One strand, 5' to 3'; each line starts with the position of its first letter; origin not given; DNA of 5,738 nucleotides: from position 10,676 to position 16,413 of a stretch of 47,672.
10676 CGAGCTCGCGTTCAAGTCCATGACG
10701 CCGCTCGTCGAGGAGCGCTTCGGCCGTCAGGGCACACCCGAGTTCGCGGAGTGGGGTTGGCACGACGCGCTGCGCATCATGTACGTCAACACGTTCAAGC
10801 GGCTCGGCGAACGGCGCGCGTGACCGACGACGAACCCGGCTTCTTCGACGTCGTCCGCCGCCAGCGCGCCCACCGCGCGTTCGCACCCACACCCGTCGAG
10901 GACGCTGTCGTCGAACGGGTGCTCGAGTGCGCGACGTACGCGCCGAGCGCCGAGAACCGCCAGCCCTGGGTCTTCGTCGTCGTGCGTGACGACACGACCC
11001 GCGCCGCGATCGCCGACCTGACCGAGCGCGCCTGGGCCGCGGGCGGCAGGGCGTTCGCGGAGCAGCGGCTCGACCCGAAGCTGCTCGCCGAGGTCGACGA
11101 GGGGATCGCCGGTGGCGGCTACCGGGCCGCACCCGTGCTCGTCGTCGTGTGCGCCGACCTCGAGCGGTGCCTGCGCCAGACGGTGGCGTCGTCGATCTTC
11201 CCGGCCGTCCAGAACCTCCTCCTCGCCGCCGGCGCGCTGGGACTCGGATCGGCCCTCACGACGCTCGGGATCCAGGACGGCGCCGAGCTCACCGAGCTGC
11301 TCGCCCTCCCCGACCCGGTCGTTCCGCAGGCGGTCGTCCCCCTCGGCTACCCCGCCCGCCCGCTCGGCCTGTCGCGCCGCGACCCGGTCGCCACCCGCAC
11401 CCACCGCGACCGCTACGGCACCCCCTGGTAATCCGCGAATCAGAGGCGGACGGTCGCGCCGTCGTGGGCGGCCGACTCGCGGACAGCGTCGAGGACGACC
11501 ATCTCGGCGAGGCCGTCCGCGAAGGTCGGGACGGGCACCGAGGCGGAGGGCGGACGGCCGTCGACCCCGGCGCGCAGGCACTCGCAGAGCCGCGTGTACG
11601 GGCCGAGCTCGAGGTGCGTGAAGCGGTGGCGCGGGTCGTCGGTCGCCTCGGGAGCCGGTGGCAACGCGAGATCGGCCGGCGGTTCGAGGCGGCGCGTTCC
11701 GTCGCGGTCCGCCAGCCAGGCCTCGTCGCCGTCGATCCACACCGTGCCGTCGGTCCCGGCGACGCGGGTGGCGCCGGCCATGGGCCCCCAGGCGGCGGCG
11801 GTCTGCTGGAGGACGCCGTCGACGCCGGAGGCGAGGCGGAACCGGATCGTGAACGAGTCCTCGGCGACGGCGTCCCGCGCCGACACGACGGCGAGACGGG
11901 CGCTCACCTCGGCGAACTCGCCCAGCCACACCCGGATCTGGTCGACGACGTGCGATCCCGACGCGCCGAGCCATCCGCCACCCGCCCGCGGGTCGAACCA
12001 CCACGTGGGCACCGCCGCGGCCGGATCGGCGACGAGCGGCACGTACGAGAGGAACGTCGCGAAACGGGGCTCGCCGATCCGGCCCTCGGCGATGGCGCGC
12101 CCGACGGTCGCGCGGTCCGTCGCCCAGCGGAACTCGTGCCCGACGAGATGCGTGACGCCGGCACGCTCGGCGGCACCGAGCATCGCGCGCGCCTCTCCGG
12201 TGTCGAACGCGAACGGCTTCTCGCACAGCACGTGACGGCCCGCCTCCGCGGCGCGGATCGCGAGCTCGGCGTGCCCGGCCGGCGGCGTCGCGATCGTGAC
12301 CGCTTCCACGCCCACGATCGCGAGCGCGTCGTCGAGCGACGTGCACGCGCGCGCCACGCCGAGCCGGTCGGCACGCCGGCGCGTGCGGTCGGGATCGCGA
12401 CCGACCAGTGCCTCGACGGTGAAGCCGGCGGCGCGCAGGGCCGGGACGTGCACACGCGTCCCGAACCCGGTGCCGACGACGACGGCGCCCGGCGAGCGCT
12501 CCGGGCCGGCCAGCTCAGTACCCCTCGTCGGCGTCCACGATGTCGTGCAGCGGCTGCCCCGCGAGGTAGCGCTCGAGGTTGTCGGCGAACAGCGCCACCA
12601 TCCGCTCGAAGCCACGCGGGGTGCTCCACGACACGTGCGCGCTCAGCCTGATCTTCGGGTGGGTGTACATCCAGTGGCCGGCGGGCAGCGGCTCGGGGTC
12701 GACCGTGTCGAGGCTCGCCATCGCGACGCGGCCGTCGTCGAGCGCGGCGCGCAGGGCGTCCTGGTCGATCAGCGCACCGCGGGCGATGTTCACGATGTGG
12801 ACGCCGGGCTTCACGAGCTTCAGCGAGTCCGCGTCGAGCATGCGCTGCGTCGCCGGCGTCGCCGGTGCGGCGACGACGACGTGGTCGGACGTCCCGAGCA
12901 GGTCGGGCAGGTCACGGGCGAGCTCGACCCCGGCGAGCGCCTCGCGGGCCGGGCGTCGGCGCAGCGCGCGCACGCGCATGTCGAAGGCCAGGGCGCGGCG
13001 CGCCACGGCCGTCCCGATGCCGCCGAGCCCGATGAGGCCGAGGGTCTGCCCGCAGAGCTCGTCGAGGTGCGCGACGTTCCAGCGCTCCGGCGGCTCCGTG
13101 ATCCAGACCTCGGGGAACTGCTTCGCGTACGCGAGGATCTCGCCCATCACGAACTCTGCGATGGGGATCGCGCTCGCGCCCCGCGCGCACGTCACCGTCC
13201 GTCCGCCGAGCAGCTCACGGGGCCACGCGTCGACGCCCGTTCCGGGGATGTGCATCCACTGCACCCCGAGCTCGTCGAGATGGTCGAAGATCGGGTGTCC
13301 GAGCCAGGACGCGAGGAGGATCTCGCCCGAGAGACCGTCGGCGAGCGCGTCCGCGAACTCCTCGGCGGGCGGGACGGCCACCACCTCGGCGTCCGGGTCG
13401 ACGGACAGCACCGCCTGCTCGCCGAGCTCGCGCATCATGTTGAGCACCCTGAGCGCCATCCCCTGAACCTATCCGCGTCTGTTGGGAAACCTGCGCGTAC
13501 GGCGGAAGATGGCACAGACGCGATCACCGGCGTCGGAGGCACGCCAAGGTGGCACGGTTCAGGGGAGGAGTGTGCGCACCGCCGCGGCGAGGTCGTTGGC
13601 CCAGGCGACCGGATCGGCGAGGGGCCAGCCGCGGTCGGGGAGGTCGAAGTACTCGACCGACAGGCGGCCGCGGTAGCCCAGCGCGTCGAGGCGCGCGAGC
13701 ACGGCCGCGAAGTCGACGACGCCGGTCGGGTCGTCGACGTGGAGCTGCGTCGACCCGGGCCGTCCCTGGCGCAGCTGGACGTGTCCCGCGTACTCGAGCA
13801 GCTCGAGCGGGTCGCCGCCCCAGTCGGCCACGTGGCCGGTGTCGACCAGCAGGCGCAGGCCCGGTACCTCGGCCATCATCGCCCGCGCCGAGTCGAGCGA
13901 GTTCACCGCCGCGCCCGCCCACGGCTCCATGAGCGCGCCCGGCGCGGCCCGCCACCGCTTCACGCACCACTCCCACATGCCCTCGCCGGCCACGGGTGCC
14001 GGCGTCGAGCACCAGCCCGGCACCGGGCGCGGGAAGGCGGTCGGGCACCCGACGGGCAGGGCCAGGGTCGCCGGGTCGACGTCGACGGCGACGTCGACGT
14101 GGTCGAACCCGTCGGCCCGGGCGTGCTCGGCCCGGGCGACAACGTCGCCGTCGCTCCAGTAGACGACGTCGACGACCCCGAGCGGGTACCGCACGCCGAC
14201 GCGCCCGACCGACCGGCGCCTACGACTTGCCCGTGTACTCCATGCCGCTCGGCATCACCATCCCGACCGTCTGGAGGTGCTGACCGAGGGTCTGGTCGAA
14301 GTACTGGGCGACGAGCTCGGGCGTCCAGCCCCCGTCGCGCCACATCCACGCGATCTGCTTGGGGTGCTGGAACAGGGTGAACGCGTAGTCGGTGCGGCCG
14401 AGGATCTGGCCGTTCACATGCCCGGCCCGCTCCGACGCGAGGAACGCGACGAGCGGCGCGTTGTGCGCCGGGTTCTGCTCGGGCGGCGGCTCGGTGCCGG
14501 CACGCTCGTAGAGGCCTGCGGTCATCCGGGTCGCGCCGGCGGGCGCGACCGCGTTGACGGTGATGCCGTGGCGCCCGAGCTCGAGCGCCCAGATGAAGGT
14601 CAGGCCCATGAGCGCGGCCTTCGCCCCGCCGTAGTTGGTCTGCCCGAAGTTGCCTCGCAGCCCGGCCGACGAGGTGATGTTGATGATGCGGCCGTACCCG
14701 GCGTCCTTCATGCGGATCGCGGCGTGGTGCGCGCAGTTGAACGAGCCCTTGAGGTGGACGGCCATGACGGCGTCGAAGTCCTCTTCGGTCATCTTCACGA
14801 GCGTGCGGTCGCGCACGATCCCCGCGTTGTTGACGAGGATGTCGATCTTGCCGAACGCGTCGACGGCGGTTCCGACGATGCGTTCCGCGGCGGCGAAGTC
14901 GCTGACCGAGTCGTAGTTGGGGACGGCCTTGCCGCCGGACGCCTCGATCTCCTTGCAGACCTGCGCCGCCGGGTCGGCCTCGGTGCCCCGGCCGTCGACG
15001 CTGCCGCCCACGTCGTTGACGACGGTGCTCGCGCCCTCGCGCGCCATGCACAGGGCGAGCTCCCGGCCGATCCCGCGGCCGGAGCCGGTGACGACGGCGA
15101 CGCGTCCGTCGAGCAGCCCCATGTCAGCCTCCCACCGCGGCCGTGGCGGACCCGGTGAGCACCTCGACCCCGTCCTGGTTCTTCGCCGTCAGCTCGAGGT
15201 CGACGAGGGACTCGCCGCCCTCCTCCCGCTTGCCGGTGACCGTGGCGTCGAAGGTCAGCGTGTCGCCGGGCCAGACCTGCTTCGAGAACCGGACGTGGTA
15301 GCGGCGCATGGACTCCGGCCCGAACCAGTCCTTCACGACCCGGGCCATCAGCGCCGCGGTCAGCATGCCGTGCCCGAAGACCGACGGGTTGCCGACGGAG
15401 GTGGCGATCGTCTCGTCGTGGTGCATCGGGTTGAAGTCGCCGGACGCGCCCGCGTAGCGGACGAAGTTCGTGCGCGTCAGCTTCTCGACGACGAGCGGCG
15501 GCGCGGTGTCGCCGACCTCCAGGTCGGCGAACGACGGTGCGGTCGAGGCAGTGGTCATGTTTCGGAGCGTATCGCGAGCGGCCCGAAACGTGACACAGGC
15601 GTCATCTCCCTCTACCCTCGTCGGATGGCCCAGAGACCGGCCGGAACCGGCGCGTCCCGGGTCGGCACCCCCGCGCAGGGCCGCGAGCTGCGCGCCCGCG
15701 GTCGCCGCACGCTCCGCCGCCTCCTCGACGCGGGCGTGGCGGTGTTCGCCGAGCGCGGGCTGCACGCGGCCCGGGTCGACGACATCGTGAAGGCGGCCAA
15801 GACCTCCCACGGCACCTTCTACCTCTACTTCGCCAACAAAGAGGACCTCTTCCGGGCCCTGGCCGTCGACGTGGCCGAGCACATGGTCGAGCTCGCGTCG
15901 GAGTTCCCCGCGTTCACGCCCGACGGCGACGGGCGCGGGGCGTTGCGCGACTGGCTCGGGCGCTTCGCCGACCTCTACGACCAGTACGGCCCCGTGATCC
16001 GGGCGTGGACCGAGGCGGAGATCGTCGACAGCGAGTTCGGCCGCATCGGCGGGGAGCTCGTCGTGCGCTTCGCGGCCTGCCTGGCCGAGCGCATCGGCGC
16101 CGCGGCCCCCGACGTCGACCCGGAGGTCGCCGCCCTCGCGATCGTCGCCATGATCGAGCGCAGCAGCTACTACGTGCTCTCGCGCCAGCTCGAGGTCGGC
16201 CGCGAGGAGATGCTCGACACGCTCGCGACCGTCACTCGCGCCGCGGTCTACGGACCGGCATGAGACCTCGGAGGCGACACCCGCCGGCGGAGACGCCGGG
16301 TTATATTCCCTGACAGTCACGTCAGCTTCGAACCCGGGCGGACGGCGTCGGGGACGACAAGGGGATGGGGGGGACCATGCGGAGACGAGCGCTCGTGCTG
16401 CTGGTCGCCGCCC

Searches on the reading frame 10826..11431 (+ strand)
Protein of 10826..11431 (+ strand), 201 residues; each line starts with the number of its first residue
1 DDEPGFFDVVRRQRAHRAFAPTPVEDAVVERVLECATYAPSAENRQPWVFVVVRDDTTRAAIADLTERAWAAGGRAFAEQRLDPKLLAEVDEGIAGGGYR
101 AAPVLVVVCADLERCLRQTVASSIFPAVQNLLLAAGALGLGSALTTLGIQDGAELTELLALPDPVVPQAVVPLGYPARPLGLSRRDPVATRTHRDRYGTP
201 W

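Call 37: search_protein_families(library=pfam, proteins=[window:10826-11431:+], max_evalue=0.00001)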
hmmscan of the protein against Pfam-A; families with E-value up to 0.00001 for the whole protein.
window:10826-11431:+ (201 aa): 2 families
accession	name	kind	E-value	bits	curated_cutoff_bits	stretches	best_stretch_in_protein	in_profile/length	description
PF00881.29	Nitroreductase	-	2.4e-24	86.8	23.5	1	11-175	2-167/167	Nitroreductase family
PF14512.11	TM1586_NiRdase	-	2.1e-06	28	27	0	27-60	158-191/215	Putative TM nitroreductase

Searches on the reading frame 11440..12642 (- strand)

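Call 37: search_protein_families(library=pfam, proteins=[window:11440-12642:-], max_evalue=0.00001)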
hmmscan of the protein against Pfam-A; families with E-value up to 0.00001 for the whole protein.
window:11440-12642:- (400 aa): 3 families
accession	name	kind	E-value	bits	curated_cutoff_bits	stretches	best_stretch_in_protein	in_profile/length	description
PF01408.29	GFO_IDH_MocA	-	3.5e-22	79.8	24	1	54-169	4-120/120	Oxidoreductase family, NAD-binding Rossmann fold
PF22725.1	GFO_IDH_MocA_C3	-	3.6e-19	69.4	27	1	179-301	3-123/124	GFO/IDH/MocA C-terminal domain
PF02894.22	GFO_IDH_MocA_C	-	1.1e-11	45.3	22.9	1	183-398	3-216/218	Oxidoreductase family, C-terminal alpha/beta domain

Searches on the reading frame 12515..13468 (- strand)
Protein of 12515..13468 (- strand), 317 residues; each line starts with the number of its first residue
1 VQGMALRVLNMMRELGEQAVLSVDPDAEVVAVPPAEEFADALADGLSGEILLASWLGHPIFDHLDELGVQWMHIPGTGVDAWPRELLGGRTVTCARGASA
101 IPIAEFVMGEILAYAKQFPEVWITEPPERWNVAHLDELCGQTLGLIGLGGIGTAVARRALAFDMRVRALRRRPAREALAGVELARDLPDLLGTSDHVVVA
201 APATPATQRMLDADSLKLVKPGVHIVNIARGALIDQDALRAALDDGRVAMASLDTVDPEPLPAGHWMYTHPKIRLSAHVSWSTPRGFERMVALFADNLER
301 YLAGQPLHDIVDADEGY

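Call 37: search_protein_families(library=pfam, proteins=[window:12515-13468:-], max_evalue=0.00001)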
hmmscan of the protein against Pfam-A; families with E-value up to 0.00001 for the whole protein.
window:12515-13468:- (317 aa): 1 family
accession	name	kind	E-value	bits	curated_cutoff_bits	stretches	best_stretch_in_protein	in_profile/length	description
PF02826.25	2-Hacid_dh_C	-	1.1e-43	149.2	25.1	1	110-280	3-178/178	D-isomer specific 2-hydroxyacid dehydrogenase, NAD binding domain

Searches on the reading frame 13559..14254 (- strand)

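Call 37: search_protein_families(library=pfam, proteins=[window:13559-14254:-], max_evalue=0.00001)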
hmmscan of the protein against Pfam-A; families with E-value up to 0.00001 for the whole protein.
window:13559-14254:- (231 aa): 1 family
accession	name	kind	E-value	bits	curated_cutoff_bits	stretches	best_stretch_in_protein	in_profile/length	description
PF01261.30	AP_endonuc_2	-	3e-13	50.5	31.1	1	107-206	122-233/249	Xylose isomerase-like TIM barrel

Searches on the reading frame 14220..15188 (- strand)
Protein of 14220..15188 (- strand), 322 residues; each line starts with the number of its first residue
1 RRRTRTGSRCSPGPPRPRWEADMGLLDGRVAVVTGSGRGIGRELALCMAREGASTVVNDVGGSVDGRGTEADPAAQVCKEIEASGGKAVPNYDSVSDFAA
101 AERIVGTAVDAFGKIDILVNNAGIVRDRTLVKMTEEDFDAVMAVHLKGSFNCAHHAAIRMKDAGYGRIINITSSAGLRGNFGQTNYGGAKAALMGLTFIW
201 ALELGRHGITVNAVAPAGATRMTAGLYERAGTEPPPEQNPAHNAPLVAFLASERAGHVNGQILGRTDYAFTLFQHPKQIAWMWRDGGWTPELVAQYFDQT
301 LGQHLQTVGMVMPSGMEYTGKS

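Call 37: search_protein_families(library=pfam, proteins=[window:14220-15188:-], max_evalue=0.00001)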
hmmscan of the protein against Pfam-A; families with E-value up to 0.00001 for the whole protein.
window:14220-15188:- (322 aa): 3 families
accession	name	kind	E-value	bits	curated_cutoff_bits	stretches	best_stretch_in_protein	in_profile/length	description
PF00106.31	adh_short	-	9e-46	156.2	26.6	1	29-223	1-187/195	short chain dehydrogenase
PF13561.12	adh_short_C2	-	9.2e-40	137.1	27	1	38-263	6-229/236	Enoyl-(Acyl carrier protein) reductase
PF08659.16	KR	-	4.9e-17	62.9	22.6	1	32-199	4-162/180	KR domain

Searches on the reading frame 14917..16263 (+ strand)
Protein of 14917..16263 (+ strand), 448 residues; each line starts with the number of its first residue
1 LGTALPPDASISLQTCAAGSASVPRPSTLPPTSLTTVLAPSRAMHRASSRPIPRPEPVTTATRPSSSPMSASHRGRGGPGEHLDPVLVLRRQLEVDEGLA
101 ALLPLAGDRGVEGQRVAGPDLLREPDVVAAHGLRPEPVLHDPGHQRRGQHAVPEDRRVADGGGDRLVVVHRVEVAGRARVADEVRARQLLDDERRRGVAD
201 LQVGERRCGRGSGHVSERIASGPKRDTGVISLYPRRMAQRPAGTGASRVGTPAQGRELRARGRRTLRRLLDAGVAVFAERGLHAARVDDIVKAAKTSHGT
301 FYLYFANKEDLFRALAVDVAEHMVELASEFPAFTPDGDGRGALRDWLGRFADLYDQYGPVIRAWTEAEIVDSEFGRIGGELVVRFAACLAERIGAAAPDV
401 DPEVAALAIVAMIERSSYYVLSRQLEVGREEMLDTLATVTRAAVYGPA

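Call 37: search_protein_families(library=pfam, proteins=[window:14917-16263:+], max_evalue=0.00001)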
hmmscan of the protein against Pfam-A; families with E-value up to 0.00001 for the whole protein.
window:14917-16263:+ (448 aa): 1 family
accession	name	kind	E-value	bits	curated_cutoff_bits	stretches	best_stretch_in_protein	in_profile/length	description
PF00440.29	TetR_N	-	1.3e-16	60.5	24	1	269-315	1-47/47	Bacterial regulatory proteins, tetR family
